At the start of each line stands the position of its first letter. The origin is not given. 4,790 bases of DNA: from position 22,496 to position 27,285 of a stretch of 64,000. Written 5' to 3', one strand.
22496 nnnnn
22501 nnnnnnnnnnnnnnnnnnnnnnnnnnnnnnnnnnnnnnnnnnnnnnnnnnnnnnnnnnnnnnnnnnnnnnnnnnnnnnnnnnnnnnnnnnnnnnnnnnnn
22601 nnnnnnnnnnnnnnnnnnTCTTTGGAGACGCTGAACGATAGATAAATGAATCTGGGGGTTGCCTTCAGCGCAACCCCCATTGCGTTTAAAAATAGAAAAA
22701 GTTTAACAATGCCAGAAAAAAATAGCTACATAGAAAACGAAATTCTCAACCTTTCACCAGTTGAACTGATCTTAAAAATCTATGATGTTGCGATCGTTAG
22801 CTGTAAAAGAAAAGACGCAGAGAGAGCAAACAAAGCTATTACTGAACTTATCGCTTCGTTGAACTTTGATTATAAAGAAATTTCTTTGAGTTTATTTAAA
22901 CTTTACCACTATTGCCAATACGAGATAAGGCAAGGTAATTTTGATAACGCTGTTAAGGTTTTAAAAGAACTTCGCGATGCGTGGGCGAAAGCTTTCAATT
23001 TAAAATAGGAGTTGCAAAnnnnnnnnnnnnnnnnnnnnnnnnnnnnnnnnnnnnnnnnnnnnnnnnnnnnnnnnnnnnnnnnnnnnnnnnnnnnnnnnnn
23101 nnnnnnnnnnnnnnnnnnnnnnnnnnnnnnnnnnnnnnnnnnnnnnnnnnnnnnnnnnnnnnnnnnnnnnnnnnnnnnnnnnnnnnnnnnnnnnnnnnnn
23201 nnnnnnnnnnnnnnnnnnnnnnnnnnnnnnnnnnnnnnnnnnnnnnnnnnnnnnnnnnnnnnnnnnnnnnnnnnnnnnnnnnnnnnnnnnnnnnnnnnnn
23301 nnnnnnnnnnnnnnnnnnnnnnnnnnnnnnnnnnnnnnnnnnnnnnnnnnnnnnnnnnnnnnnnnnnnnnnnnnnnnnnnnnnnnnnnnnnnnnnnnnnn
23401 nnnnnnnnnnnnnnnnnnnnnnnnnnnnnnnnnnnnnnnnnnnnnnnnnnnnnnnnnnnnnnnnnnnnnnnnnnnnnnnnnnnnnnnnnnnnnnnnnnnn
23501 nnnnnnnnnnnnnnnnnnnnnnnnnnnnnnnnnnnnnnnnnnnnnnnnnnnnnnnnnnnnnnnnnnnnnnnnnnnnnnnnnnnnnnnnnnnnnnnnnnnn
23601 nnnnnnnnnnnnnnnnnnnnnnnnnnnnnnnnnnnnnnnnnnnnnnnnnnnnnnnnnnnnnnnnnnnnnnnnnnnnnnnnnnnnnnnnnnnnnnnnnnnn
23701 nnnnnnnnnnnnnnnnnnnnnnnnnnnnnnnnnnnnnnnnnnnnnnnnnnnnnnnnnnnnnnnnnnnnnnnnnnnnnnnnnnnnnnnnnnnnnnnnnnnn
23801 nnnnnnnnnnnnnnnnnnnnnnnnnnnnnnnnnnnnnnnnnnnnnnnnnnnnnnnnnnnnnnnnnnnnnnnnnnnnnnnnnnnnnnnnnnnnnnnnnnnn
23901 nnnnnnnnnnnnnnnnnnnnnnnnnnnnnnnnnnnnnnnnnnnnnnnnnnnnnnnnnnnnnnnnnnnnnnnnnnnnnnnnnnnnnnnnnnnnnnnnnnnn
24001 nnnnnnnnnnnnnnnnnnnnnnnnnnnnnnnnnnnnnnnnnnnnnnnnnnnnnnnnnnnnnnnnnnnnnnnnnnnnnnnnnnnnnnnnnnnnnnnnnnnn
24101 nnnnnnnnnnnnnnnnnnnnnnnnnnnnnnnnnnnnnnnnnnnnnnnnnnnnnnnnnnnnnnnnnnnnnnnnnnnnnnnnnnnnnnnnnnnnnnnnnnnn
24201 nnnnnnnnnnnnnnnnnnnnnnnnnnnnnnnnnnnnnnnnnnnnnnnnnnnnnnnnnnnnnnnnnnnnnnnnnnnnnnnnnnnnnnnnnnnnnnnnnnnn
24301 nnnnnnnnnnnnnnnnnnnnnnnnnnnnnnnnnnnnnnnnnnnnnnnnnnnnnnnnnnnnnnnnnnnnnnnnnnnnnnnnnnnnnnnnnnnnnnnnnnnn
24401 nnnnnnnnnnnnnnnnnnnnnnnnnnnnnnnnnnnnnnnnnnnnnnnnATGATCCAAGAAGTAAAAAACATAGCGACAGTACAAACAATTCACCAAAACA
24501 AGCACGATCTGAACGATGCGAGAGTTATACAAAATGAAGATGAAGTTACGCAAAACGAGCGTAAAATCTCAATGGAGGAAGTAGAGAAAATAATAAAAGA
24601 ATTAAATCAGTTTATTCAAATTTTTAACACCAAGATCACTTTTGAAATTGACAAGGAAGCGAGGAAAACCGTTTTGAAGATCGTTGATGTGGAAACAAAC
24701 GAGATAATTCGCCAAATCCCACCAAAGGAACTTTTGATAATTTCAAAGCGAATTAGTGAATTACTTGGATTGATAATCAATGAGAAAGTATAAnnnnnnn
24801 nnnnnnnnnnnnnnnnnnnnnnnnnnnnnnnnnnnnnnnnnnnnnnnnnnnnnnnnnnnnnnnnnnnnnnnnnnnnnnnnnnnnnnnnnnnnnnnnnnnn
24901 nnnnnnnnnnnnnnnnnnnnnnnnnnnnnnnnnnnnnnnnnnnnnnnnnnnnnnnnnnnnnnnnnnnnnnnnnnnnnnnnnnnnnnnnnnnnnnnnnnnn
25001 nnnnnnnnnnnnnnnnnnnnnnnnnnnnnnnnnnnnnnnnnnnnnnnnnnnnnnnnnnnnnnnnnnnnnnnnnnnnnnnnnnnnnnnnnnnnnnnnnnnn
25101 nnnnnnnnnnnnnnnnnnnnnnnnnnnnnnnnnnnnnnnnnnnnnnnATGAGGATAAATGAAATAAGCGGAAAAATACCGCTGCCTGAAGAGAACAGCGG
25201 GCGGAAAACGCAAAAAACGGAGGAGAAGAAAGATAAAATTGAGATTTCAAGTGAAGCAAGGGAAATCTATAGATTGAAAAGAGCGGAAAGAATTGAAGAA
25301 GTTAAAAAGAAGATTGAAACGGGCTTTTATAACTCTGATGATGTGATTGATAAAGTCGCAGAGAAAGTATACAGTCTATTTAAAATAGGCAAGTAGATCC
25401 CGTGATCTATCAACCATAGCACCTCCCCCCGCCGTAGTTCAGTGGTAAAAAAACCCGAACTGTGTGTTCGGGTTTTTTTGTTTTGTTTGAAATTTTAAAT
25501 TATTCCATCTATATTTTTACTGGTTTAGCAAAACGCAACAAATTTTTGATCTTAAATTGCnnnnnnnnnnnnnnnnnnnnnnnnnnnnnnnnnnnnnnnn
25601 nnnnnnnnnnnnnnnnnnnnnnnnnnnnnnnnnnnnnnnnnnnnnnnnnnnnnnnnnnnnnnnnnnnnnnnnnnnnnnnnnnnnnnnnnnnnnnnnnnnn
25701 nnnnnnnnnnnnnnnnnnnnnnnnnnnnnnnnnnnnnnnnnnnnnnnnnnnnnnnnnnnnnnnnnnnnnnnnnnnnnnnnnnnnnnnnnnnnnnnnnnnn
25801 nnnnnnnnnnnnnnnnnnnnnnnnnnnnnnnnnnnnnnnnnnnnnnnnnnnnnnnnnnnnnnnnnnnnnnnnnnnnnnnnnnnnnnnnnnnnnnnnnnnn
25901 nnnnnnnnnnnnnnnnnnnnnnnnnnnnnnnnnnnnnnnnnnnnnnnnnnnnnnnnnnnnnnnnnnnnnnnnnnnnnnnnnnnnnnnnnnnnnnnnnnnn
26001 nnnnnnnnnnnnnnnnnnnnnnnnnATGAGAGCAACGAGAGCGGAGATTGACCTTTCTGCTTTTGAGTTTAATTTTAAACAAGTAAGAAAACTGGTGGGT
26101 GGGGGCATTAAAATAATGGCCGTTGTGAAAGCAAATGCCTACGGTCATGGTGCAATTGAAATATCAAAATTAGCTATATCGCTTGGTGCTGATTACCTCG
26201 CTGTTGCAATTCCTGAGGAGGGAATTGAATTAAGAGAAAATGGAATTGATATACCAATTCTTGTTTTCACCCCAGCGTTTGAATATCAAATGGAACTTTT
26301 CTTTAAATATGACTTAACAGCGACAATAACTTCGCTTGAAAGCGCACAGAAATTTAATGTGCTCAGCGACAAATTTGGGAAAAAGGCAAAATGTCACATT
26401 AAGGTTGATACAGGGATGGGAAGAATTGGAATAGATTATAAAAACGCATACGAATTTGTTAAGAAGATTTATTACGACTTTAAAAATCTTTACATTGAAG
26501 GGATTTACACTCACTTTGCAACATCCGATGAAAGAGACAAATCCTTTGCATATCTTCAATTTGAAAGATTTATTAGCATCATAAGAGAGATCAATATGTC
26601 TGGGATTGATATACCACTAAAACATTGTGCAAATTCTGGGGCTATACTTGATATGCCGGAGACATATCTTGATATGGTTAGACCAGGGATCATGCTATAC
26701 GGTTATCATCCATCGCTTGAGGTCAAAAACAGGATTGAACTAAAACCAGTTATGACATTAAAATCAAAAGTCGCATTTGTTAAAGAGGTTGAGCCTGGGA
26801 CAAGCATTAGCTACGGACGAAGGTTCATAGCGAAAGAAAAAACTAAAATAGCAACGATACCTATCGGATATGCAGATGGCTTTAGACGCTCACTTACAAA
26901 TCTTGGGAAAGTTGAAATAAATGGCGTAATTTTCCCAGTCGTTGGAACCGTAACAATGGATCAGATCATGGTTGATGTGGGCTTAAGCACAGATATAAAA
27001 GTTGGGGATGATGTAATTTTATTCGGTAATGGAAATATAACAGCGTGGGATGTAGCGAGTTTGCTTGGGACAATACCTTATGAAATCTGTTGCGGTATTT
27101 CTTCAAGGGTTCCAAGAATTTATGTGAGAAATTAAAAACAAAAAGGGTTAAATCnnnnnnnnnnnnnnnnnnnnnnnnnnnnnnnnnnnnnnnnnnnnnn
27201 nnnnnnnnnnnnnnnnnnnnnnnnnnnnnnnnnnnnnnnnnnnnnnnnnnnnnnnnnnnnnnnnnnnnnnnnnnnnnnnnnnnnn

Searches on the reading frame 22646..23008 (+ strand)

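Call 11: search_protein_families(library=pfam, proteins=[window:22646-23008:+])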
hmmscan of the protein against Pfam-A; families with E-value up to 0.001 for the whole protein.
window:22646-23008:+ (120 aa): 1 family
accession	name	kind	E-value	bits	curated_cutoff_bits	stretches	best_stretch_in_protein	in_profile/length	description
PF02561.19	FliS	-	1.1e-12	48.6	26.7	1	54-116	44-114/115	Flagellar protein FliS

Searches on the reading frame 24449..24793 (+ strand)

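Call 11: search_protein_families(library=pfam, proteins=[window:24449-24793:+])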
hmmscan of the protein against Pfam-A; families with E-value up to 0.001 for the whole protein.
window:24449-24793:+ (114 aa): 1 family
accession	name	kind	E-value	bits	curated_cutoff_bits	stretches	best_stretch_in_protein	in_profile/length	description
PF03646.20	FlaG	-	5.5e-23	81.5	23.8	1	23-112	12-101/101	FlaG protein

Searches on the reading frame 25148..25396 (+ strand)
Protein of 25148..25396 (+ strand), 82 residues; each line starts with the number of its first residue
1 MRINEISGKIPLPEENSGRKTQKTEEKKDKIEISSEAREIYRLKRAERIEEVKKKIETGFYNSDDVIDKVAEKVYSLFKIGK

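Call 9: search_protein_families(library=pfam, proteins=[window:25148-25396:+])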
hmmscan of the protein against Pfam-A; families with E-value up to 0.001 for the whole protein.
window:25148-25396:+ (82 aa): 1 family
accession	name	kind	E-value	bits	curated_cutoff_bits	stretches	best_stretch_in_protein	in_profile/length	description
PF04316.19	FlgM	-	1.6e-06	28.7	25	1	29-73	1-52/55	Anti-sigma-28 factor, FlgM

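Call 23: search_protein_families(library=ncbifam, proteins=[window:25148-25396:+])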
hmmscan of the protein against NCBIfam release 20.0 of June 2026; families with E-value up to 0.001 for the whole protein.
window:25148-25396:+ (82 aa): 1 family
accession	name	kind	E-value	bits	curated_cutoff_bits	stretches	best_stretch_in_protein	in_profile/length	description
TIGR03824.1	FlgM_jcvi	equivalog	0.00074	20.3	40.75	0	19-74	31-93/98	flagellar biosynthesis anti-sigma factor FlgM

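Call 26: find_homologous_proteins(query=window:25148-25396:+)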
Query window:25148-25396:+ (82 aa): 10 proteins with E <= 0.001 among 14 candidates.
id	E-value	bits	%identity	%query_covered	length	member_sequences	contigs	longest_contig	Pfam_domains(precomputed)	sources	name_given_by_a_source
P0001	1.2e-42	160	100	100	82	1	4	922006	PF04316.20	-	-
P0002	1.5e-40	154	98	100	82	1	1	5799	PF04316.20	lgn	-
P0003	1.9e-37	144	92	96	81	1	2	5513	PF04316.20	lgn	-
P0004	4.4e-30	121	76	96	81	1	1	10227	PF04316.20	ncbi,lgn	ncbi:MAG: flagellar biosynthesis anti-sigma factor FlgM [Candidatus Kryptonium sp.]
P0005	9.0e-30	120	77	96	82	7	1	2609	PF04316.20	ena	-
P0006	5.6e-29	117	68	100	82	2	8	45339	PF04316.20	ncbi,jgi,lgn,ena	-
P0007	7.7e-29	117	70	100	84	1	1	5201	PF04316.20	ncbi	-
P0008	8.7e-29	117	70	100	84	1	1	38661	PF04316.20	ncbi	-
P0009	5.9e-27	111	67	100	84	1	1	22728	PF04316.20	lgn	-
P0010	5.7e-25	104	67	96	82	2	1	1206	-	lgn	-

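Call 28: find_encoding_contigs(protein=P0006, flank=10000, max_places=3)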
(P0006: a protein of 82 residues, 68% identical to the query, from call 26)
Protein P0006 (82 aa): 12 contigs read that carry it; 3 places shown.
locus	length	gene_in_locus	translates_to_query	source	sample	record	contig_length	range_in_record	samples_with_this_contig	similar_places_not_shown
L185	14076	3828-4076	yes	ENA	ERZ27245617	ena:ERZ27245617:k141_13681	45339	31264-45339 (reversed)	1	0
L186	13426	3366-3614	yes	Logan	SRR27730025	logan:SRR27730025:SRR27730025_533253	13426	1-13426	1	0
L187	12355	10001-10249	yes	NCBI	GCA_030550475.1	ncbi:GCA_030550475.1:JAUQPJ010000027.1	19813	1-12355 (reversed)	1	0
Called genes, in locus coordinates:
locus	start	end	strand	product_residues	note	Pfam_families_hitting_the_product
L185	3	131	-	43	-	?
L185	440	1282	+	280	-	PF00669:Flagellin_N, PF00700:Flagellin_C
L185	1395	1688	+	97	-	PF02561:FliS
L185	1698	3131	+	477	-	PF02465:FliD_N, PF07195:FliD_C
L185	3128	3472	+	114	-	PF03646:FlaG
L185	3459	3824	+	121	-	-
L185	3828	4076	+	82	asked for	PF04316:FlgM (weak)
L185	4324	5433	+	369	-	PF01168:Ala_racemase_N, PF00842:Ala_racemase_C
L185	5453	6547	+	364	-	PF00483:NTP_transferase, PF12804:NTP_transf_3 (weak), PF22640:ManC_GMP_beta-helix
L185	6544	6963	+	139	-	PF03330:DPBB_1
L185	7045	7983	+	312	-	PF02016:Peptidase_S66, PF17676:Peptidase_S66C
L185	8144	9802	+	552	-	-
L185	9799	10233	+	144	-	PF13581:HATPase_c_2, PF02518:HATPase_c (weak)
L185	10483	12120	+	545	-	PF05833:NFACT_N, PF05670:NFACT-R_1, PF18297:NFACT-R_2 (weak)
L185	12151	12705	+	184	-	PF01613:Flavin_Reduct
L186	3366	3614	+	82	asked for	PF04316:FlgM (weak)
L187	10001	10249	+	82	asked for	PF04316:FlgM (weak)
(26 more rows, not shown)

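Call 29: find_encoding_contigs(protein=P0008, flank=10000, max_places=2)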
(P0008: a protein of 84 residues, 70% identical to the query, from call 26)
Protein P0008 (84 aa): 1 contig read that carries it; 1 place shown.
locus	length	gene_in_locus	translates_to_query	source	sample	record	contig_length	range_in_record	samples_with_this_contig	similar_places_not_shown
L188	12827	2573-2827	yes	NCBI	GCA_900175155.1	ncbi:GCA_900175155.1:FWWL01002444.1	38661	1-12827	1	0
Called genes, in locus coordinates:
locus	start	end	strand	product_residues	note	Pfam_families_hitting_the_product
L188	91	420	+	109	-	PF02561:FliS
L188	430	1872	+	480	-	PF02465:FliD_N, PF07195:FliD_C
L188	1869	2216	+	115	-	PF03646:FlaG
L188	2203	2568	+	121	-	-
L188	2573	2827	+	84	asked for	PF04316:FlgM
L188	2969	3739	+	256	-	PF00902:TatC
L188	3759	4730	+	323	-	PF00348:polyprenyl_synt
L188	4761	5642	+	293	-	PF20230:DUF6588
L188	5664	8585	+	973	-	PF22148:Fervidolysin_NPro-like (faint), PF00082:Peptidase_S8, PF18962:Por_Secre_tail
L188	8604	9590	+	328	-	PF01939:NucS_C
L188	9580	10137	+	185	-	-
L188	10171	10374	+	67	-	-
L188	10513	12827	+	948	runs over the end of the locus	PF13620:CarboxypepD_reg, PF13715:CarbopepD_reg_2, PF07715:Plug, PF00593:TonB_dep_Rec_b-barrel, PF14905:OMP_b-brl_3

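Call 30: find_encoding_contigs(protein=P0007, flank=10000, max_places=2)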
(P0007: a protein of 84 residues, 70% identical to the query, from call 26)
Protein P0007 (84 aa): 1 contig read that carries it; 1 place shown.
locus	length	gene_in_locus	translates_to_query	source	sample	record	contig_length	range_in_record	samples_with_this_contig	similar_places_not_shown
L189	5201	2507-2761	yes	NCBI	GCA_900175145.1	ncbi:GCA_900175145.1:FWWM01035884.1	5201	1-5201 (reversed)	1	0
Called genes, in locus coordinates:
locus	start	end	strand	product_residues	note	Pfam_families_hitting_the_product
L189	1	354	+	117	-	?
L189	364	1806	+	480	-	PF02465:FliD_N, PF07195:FliD_C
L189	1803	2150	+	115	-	PF03646:FlaG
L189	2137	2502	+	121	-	-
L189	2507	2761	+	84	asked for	PF04316:FlgM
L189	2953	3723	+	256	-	PF00902:TatC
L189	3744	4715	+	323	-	PF00348:polyprenyl_synt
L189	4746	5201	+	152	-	?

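Call 31: find_encoding_contigs(protein=P0004, flank=10000, max_places=2)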
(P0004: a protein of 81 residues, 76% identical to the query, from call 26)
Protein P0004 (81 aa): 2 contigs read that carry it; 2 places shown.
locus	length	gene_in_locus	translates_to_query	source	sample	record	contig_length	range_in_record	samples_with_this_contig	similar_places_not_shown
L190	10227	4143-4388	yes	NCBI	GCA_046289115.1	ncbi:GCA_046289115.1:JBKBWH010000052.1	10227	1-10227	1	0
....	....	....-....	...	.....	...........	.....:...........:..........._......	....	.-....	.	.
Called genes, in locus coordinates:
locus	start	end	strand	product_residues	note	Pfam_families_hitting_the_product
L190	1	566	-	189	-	PF00535:Glycos_transf_2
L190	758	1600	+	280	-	PF00669:Flagellin_N, PF00700:Flagellin_C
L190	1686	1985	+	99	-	PF02561:FliS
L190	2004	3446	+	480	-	PF02465:FliD_N, PF07195:FliD_C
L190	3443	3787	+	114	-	PF03646:FlaG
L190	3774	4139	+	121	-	-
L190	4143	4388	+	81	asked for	PF04316:FlgM (weak)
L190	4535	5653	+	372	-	PF01168:Ala_racemase_N, PF00842:Ala_racemase_C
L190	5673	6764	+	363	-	PF00483:NTP_transferase, PF12804:NTP_transf_3, PF22640:ManC_GMP_beta-helix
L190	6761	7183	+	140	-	PF03330:DPBB_1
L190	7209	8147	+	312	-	PF02016:Peptidase_S66, PF17676:Peptidase_S66C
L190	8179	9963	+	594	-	-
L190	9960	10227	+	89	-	PF13581:HATPase_c_2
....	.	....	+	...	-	?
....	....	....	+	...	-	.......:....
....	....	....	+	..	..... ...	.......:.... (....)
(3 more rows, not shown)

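Call 39: find_encoding_contigs(protein=P0003, flank=10000, max_places=2)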
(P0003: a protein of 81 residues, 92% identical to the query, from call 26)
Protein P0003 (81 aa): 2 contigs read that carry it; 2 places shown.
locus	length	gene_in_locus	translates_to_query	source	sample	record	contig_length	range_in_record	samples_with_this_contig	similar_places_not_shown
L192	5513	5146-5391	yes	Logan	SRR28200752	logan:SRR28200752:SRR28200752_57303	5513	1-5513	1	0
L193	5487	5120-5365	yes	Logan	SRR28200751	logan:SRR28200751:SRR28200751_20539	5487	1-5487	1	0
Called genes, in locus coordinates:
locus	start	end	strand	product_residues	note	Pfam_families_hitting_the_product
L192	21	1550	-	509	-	PF00535:Glycos_transf_2, PF13174:TPR_6 (faint), PF14559:TPR_19 (faint), PF21033:RMD1-3 (faint), PF13424:TPR_12 (faint), PF00515:TPR_1 (faint), PF07719:TPR_2 (faint), PF13181:TPR_8 (faint), +2 more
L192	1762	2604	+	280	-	PF00669:Flagellin_N, PF00700:Flagellin_C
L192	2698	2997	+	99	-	PF02561:FliS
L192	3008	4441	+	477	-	PF02465:FliD_N, PF07195:FliD_C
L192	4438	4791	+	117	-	PF03646:FlaG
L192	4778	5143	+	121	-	-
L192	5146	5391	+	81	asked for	PF04316:FlgM (weak)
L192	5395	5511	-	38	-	?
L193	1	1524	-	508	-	?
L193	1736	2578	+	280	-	PF00669:Flagellin_N, PF00700:Flagellin_C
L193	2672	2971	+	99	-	PF02561:FliS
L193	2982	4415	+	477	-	PF02465:FliD_N, PF07195:FliD_C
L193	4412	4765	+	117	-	PF03646:FlaG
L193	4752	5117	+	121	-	-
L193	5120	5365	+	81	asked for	PF04316:FlgM (weak)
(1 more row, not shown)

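Call 40: find_encoding_contigs(protein=P0002, flank=10000, max_places=2)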
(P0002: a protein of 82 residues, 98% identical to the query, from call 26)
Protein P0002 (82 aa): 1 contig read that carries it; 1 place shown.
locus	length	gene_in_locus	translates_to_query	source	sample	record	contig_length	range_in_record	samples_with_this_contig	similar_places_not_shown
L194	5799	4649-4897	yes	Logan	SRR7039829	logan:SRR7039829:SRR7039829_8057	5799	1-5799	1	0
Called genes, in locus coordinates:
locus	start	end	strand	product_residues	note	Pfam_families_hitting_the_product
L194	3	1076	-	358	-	?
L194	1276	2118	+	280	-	PF00669:Flagellin_N, PF00700:Flagellin_C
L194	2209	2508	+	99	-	PF02561:FliS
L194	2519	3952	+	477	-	PF02465:FliD_N, PF07195:FliD_C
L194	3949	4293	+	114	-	PF03646:FlaG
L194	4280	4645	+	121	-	-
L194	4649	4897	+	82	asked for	PF04316:FlgM (weak)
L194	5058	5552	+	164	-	-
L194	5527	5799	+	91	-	?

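Call 41: find_encoding_contigs(protein=P0009, flank=10000, max_places=2)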
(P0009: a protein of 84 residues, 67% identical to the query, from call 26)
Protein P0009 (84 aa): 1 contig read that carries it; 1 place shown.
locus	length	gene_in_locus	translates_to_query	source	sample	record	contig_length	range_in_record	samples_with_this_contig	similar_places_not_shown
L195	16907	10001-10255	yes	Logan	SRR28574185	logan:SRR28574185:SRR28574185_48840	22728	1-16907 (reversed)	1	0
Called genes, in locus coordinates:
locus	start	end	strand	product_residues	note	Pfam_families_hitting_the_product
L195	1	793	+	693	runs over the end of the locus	PF22352:K319L-like_PKD (faint), PF13435:Cytochrome_C554 (faint), PF14522:Cytochrome_C7 (faint), PF14537:Cytochrom_c3_2 (faint), PF22113:Mtrc-MtrF_II-IV_dom (weak), PF18962:Por_Secre_tail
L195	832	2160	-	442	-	PF02885:Glycos_trans_3N, PF00591:Glycos_transf_3, PF07831:PYNP_C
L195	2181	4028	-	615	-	PF02574:S-methyl_trans, PF13714:PEP_mutase (faint), PF02219:MTHFR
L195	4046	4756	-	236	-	PF00977:His_biosynth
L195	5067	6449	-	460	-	PF00535:Glycos_transf_2, PF25063:ARM_TT21_C (faint), PF12895:ANAPC3 (faint), PF13428:TPR_14 (faint), PF21033:RMD1-3 (faint), PF25062:ARM_TT21_N (faint), PF13371:TPR_9 (faint), PF14559:TPR_19 (weak), +8 more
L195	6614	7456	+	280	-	PF00669:Flagellin_N, PF00700:Flagellin_C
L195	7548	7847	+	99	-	PF02561:FliS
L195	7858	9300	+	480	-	PF02465:FliD_N, PF07195:FliD_C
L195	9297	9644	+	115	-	PF03646:FlaG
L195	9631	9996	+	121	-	-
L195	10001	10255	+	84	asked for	PF04316:FlgM (weak)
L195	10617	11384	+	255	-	PF00902:TatC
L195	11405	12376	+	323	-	PF00348:polyprenyl_synt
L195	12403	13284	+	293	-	PF20230:DUF6588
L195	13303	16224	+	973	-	PF00082:Peptidase_S8, PF18962:Por_Secre_tail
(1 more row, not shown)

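Call 42: find_encoding_contigs(protein=P0005, flank=10000, max_places=2)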
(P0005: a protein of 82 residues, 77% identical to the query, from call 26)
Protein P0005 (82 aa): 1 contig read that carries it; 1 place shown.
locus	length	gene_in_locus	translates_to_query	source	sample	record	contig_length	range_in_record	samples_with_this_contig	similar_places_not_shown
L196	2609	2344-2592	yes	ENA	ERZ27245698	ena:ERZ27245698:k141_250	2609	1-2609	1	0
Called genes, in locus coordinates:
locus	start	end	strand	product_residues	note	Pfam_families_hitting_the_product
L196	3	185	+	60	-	?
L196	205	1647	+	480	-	PF02465:FliD_N, PF07195:FliD_C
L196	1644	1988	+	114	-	PF03646:FlaG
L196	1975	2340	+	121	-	-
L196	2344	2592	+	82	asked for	PF04316:FlgM (weak)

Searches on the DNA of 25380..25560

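Call 60: search_rna_families(source=window, start=25380, end=25560, threshold=evalue, max_evalue=5)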
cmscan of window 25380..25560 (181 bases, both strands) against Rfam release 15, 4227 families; matches with E-value up to 5: 33.
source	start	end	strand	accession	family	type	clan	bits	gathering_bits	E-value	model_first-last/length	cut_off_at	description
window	25443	25557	-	RF02449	ncr1015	Gene; sRNA;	-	33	60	0.002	1-121/121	no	Bacillus sRNA ncr1015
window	25418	25518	+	RF01770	rimP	Cis-reg; leader;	-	30.9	47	0.0014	1-102/102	no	Gammaprotebacteria rimP leader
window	25447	25522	-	RF00512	Leu_leader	Cis-reg; leader;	-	29.3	50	0.00015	1-148/148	no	Leucine operon leader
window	25438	25537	-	RF00121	MicC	Gene; sRNA;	-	26.3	90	0.033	1-123/123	no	MicC RNA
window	25446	25512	-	RF02891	AgrB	Gene; antisense;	-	25.1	40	0.017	1-84/84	no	ArsR-gov region gene B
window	25449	25508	-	RF02844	RefA9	Gene; antisense;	-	24.9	49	0.048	1-64/64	no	Enterococcus sRNA A9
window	25447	25479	-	RF00506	Thr_leader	Cis-reg; leader;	-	24.3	55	0.0085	81-115/118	no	Threonine operon leader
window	25445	25554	-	RF01859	Phe_leader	Cis-reg; leader;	-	23.6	55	0.044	1-125/125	no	Phenylalanine leader peptide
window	25390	25490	+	RF00121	MicC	Gene; sRNA;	-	22.3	90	0.21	1-123/123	no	MicC RNA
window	25409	25482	+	RF00506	Thr_leader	Cis-reg; leader;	-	21.7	55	0.035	1-118/118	no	Threonine operon leader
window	25380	25483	+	RF02449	ncr1015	Gene; sRNA;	-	21.7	60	0.43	1-121/121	no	Bacillus sRNA ncr1015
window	25412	25484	+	RF02064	STnc370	Gene; sRNA;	-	21.6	54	0.93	1-71/71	no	Enterobacterial sRNA STnc370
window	25447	25504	-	RF01822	RsaJ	Gene; sRNA;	-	21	100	0.0028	229-287/287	no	RNA Staph. aureus A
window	25447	25521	-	RF02083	OrzO-P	Gene; antitoxin;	-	20.8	60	0.23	1-76/76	no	OrzO-P RNA antitoxin family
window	25442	25516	-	RF02064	STnc370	Gene; sRNA;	-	20.1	54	1.9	1-71/71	no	Enterobacterial sRNA STnc370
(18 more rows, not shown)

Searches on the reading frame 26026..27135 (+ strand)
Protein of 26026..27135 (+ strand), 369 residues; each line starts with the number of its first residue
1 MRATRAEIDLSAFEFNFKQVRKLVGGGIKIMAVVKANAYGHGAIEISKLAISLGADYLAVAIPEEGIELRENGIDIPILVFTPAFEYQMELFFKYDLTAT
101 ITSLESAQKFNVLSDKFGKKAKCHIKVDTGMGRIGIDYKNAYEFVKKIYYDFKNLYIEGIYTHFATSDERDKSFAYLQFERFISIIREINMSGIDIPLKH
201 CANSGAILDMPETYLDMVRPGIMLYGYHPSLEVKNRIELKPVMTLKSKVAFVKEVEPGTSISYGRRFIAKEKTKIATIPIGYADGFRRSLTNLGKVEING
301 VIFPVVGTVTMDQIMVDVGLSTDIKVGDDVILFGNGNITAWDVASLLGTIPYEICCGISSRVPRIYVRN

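Call 11: search_protein_families(library=pfam, proteins=[window:26026-27135:+])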
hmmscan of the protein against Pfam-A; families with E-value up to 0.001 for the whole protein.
window:26026-27135:+ (369 aa): 2 families
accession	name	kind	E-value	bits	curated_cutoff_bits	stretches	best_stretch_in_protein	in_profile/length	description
PF01168.26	Ala_racemase_N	-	3.7e-67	226.7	24.1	1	8-229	1-220/220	Alanine racemase, N-terminal domain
PF00842.27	Ala_racemase_C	-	1.1e-46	158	25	1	242-366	1-127/127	Alanine racemase, C-terminal domain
